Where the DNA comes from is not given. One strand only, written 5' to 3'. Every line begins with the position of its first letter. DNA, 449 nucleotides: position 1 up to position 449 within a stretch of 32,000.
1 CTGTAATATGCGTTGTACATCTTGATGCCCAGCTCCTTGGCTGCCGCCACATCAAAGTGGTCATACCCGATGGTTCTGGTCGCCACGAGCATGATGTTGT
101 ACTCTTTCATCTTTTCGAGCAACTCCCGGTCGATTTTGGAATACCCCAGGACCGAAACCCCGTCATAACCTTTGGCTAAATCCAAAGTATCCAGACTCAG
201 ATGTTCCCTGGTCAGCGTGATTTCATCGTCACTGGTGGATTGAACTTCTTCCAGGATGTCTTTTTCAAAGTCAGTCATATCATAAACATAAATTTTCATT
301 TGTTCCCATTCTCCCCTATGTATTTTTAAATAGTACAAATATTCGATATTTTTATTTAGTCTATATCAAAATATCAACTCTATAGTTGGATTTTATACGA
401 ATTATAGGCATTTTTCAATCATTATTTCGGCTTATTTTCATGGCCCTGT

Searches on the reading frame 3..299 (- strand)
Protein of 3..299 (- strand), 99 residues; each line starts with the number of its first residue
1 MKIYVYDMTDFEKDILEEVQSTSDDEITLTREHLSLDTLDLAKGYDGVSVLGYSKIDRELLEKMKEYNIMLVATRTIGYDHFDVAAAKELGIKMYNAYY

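Call 15: search_protein_families(library=pfam, proteins=[window:3-299:-], max_evalue=0.001)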
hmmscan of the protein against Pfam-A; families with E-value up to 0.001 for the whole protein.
window:3-299:- (99 aa): 1 family
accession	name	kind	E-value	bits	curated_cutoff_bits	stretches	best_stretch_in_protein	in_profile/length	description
PF00389.36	2-Hacid_dh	-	2e-16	60.4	24.6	1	13-97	9-90/134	D-isomer specific 2-hydroxyacid dehydrogenase, catalytic domain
